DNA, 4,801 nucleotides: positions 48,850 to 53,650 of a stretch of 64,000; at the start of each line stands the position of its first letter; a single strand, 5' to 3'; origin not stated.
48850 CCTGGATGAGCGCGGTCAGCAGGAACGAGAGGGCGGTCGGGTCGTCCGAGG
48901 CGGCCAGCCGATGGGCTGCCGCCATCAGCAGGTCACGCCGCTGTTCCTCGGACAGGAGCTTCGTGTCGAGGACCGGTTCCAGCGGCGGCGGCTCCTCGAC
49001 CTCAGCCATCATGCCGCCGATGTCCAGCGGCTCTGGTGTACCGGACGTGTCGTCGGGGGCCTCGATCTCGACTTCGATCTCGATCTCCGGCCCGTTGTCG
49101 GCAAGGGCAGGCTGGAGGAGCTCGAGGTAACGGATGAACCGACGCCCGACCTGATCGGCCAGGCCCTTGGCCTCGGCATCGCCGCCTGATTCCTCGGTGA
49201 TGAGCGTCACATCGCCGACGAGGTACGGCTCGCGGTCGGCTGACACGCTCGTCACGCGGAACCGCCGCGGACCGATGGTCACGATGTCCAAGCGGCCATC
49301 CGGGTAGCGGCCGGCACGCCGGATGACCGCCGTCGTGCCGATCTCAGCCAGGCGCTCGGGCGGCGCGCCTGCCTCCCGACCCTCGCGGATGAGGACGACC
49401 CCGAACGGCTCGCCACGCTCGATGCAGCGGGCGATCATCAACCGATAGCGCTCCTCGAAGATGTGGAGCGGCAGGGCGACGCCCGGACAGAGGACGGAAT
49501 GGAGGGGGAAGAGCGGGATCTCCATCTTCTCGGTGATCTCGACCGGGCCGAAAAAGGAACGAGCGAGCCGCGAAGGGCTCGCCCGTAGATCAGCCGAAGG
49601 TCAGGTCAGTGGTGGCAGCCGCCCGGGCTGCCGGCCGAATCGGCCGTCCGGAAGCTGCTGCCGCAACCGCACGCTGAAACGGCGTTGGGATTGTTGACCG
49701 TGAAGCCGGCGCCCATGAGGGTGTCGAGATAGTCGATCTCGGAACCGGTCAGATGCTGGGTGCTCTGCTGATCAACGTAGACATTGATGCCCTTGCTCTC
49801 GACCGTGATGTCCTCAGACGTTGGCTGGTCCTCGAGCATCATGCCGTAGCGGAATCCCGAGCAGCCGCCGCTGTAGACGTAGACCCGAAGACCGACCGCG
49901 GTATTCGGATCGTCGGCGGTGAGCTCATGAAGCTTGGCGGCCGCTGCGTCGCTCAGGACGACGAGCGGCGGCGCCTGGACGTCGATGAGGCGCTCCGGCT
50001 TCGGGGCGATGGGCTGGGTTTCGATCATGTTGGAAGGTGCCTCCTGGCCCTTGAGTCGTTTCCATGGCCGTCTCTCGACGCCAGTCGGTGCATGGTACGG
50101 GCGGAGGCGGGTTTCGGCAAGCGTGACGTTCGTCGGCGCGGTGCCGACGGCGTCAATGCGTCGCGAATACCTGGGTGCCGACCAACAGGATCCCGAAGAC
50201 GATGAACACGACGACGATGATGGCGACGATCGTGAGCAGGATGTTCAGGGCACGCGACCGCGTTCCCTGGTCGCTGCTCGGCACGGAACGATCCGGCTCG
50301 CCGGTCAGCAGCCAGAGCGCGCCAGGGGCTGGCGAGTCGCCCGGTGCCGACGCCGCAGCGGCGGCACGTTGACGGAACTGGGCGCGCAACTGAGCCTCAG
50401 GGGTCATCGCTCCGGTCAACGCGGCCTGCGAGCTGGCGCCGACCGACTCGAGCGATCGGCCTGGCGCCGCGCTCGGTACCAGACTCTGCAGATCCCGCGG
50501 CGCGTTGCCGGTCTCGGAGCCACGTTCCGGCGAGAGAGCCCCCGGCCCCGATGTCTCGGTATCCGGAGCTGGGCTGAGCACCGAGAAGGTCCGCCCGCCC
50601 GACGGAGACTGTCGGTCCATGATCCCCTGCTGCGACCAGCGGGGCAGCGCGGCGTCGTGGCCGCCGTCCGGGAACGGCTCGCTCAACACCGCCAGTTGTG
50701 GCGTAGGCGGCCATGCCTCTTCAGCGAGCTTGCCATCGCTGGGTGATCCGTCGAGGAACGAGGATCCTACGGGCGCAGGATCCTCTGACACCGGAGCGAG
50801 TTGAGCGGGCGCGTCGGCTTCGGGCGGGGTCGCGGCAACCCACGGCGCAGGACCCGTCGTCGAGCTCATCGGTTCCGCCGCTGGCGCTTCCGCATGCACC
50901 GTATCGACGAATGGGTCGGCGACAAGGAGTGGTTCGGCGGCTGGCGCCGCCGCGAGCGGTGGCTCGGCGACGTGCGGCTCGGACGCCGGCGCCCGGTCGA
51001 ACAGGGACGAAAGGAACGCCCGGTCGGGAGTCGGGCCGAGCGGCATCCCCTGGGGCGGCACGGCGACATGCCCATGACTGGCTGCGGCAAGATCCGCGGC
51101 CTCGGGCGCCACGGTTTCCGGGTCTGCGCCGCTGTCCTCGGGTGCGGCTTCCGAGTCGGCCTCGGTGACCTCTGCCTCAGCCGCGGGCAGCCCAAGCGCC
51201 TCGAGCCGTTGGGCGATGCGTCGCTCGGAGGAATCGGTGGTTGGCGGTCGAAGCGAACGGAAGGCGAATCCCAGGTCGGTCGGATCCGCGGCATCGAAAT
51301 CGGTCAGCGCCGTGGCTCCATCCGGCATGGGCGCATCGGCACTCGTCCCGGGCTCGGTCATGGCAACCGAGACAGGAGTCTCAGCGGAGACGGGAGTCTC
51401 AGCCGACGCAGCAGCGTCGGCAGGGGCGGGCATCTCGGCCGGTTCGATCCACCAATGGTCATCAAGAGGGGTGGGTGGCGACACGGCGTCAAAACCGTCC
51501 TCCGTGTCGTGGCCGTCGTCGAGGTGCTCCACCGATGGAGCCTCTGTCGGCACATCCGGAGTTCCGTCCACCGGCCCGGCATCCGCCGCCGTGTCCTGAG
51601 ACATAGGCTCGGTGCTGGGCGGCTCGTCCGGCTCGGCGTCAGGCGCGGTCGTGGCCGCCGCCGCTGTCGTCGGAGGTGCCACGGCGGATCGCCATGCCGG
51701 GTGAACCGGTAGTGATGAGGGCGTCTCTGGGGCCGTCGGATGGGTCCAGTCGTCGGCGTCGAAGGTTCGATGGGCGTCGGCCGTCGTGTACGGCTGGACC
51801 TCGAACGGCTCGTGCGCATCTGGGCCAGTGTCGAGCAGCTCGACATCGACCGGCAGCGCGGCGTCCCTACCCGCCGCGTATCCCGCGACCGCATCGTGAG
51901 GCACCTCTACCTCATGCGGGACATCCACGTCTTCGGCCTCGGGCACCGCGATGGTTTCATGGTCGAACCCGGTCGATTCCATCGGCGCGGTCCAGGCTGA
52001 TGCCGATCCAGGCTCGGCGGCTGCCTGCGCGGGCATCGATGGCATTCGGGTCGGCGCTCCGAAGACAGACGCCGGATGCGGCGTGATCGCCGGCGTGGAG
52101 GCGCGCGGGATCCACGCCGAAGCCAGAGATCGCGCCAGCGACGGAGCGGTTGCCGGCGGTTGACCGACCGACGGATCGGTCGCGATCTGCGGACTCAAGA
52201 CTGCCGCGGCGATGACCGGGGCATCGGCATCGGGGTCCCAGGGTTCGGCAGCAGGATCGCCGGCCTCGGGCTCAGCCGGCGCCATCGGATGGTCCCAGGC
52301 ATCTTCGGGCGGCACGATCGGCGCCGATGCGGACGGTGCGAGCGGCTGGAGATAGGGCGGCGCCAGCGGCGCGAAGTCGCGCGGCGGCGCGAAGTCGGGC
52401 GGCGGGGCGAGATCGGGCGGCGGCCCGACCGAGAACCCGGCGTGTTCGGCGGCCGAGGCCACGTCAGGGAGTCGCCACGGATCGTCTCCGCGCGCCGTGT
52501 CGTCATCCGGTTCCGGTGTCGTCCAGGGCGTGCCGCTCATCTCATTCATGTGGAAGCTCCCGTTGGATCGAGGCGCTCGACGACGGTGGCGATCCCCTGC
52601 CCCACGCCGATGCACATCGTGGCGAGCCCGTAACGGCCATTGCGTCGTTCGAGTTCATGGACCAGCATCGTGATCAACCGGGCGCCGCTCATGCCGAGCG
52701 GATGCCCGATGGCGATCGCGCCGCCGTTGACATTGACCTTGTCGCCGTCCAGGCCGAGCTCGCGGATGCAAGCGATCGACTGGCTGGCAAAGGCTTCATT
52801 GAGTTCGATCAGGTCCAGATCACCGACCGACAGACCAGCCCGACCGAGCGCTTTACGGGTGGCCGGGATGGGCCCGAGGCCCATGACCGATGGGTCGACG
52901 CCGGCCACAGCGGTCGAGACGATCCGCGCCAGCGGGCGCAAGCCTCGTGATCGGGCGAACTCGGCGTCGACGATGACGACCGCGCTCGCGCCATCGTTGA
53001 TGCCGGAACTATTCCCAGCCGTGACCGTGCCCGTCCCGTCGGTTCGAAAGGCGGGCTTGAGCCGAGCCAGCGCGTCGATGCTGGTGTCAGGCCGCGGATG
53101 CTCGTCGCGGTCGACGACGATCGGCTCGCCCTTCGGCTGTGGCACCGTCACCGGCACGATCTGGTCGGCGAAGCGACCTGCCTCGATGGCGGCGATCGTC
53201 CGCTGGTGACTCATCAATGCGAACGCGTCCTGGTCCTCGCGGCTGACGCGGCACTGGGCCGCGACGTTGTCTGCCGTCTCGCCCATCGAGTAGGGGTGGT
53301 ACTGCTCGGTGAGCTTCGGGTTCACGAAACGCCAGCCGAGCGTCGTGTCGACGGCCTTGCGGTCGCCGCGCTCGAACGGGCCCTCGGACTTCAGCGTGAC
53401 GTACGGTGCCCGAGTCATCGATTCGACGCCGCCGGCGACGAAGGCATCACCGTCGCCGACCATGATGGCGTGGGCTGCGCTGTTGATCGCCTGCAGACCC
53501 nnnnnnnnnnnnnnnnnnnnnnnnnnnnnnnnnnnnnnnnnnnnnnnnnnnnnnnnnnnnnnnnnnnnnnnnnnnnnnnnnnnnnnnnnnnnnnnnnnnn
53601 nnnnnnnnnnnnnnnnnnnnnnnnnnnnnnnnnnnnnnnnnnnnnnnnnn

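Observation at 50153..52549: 800-aa acidic, Pro/Ala-rich intrinsically disordered protein with a C-terminal membrane anchor, translationally coupled to a thiolase and followed by an Fe-S insertion protein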

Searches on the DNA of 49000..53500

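Call 36: search_rna_families(source=window, start=49000, end=53500, threshold=gathering)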
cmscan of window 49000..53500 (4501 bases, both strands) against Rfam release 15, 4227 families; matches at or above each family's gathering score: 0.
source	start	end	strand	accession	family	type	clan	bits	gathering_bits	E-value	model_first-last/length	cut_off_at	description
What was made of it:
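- Tried and rejected: (9) Rfam finds no RNA family in 49000-53500 (call 36).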

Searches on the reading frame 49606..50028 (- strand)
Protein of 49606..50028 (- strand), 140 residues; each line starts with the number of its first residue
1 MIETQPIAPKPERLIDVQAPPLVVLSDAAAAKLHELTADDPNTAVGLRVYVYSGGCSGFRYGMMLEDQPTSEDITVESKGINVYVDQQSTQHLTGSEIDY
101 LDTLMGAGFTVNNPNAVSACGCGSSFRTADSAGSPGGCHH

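Call 4: search_protein_families(library=pfam, proteins=[window:49606-50028:-], max_evalue=0.01)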
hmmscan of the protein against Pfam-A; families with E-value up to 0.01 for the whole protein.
window:49606-50028:- (140 aa): 2 families
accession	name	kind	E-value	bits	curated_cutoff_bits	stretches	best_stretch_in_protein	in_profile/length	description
PF01521.26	Fe-S_biosyn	-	2.1e-19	70.2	26.3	1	25-123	5-109/110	Iron-sulphur cluster biosynthesis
PF16319.10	SGBP_BT4661-like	-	0.0035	15.9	28.8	1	15-88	242-314/731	Surface glycan binding protein BT4661-like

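Call 8: find_encoding_contigs(protein=window:49606-50028:-, flank=8000, max_places=6)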
Protein window:49606-50028:- (140 aa): 12 contigs read that carry it; 6 places shown.
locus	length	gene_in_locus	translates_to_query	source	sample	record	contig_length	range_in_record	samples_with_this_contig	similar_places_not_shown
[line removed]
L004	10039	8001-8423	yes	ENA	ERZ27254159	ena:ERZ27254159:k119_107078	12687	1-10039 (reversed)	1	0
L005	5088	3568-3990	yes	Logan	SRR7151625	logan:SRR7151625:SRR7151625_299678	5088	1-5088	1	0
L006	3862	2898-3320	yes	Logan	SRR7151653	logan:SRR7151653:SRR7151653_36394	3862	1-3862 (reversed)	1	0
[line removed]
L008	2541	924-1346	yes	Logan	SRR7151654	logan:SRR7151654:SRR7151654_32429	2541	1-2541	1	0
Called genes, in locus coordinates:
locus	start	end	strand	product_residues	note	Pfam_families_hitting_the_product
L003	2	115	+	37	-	?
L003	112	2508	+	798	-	-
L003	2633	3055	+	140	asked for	PF01521:Fe-S_biosyn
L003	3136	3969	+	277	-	PF02190:LON_substr_bdg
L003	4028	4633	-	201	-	PF00174:Oxidored_molyb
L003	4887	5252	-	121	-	PF22480:DUF6984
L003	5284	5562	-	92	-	-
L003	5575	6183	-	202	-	PF13302:Acetyltransf_3, PF13420:Acetyltransf_4, PF00583:Acetyltransf_1, PF13523:Acetyltransf_8 (weak)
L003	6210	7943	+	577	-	PF04675:DNA_ligase_A_N, PF01068:DNA_ligase_A_M, PF04679:DNA_ligase_A_C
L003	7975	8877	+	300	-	PF00266:Aminotran_5 (faint)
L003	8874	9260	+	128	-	-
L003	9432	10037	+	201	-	PF04519:Bactofilin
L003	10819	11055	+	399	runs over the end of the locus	PF01546:Peptidase_M20 (faint), PF07687:M20_dimer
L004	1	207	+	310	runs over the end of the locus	PF00561:Abhydrolase_1, PF12146:Hydrolase_4, PF12697:Abhydrolase_6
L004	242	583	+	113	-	PF07110:EthD (faint)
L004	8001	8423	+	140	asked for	PF01521:Fe-S_biosyn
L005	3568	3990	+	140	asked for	PF01521:Fe-S_biosyn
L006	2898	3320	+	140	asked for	PF01521:Fe-S_biosyn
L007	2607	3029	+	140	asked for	PF01521:Fe-S_biosyn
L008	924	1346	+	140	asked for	PF01521:Fe-S_biosyn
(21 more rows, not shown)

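Call 16: find_related_loci(query=window:49606-50028:-, collection=genome_contigs, flank=8000)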
Query window:49606-50028:- (140 aa) in genome_contigs; peptide patterns used: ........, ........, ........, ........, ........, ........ (x = any residue, [..] = any of these).
600 stretches matched a pattern (row limit reached: there are more); 555 encode a relative of the query (tblastn E <= 1e-3); the best 80 are kept; 80 distinct loci.
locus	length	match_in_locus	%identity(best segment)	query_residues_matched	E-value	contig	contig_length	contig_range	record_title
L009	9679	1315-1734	81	1-140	2e-73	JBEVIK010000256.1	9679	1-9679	MAG: Candidatus Limnocylindrales bacterium isolate T2R6BO_autometa_bin_0044 T2R6BO_autometa_bin_0044_k133_12206694, whol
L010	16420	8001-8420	82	1-140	2e-72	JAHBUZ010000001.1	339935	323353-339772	MAG: Chloroflexi bacterium isolate ACE_CHL4 CHL4_1, whole genome shotgun sequence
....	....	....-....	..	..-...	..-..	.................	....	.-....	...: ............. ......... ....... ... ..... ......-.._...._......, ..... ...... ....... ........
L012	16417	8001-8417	78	1-140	6e-71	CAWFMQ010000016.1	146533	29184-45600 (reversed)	MAG: uncultured Chloroflexia bacterium isolate MFD02134.bin.2.59 genome assembly, contig: contig_64875, whole genome sho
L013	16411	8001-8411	77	1-140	1e-68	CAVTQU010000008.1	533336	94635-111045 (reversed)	MAG: uncultured Chloroflexia bacterium isolate MFD00392.bin.2.302 genome assembly, contig: contig_6875, whole genome sho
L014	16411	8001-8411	75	1-140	8e-68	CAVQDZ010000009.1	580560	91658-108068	MAG: uncultured Chloroflexia bacterium isolate MFD02134.bin.2.238 genome assembly, contig: contig_9144, whole genome sho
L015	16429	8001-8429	74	1-140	7e-68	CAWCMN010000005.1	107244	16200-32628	MAG: uncultured Chloroflexia bacterium isolate MFD05502.bin.1.37 genome assembly, contig: contig_30980, whole genome sho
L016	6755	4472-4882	75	1-140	1e-67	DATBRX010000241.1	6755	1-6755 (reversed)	MAG TPA_asm: Candidatus Limnocylindrales bacterium isolate SMAG_U4140 k141_3015739, whole genome shotgun sequence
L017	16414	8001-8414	74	1-140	8e-67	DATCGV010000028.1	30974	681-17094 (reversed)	MAG TPA_asm: Candidatus Limnocylindrales bacterium isolate SMAG_U7816 k141_703210, whole genome shotgun sequence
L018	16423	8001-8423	74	1-140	4e-66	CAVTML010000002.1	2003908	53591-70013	MAG: uncultured Chloroflexia bacterium isolate MFD06435.bin.2.140 genome assembly, contig: contig_19171, whole genome sh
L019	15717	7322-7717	77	9-140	7e-66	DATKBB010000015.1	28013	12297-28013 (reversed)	MAG TPA_asm: Candidatus Limnocylindria bacterium isolate SMAG_U14409 k141_2113271, whole genome shotgun sequence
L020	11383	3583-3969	77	12-140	1e-65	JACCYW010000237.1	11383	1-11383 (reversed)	MAG: Chloroflexota bacterium isolate MGR_bin214 SD2897-2912_k127_3873784, whole genome shotgun sequence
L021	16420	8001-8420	72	1-140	3e-65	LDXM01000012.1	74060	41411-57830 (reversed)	MAG: Chloroflexi bacterium CSP1-4 XU10_C0012, whole genome shotgun sequence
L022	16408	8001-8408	75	1-140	6e-65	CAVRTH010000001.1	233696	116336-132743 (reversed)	MAG: uncultured Chloroflexia bacterium isolate MFD02923.bin.2.100 genome assembly, contig: contig_15832, whole genome sh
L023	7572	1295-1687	76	10-140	3e-64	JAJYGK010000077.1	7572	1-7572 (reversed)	MAG: Chloroflexi bacterium isolate DBS1-3.bin128 NODE_21584_length_7572_cov_2.11686, whole genome shotgun sequence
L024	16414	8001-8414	73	1-140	7e-64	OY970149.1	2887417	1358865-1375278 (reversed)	MAG: uncultured Chloroflexia bacterium isolate MFD05747.bin.c.2 genome assembly, chromosome: 1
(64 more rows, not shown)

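Call 33: search_protein_families(library=ncbifam, proteins=[L014:5213-7921:+, L010:5947-7899:+], max_evalue=1)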
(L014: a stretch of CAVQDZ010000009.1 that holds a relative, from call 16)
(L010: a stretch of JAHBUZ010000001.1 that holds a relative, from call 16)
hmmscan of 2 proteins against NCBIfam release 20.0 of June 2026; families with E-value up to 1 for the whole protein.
L014:5213-7921:+ (903 aa): 1 family
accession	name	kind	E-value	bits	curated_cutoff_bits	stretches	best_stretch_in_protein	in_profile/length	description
NF007410.2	PRK09946.1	equivalog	0.025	14.1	300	1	231-357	79-205/269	protein YdhT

L010:5947-7899:+ (651 aa): 0 families

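Call 34: search_protein_families(library=pfam, proteins=[L014:5213-7921:+, L010:5947-7899:+, L017:5764-7935:+, L024:6070-7926:+], max_evalue=1)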
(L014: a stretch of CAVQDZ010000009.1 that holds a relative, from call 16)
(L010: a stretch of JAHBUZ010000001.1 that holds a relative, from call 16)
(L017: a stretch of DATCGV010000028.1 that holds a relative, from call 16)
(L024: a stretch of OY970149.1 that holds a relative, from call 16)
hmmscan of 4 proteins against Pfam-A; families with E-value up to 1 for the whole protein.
L014:5213-7921:+ (903 aa): 0 families

L010:5947-7899:+ (651 aa): 0 families

L017:5764-7935:+ (724 aa): 1 family
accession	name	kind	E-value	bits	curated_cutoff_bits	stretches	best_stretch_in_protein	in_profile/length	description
PF05887.16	Trypan_PARP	-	0.014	15.8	100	1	433-487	66-118/134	Procyclic acidic repetitive protein (PARP)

L024:6070-7926:+ (619 aa): 0 families
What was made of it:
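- Closest known: Procyclic acidic repetitive protein. Same: Glu-Pro repeats in one homologue give a weak match (E 0.014, 15.8 bits against a cut-off of 100, call 34).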
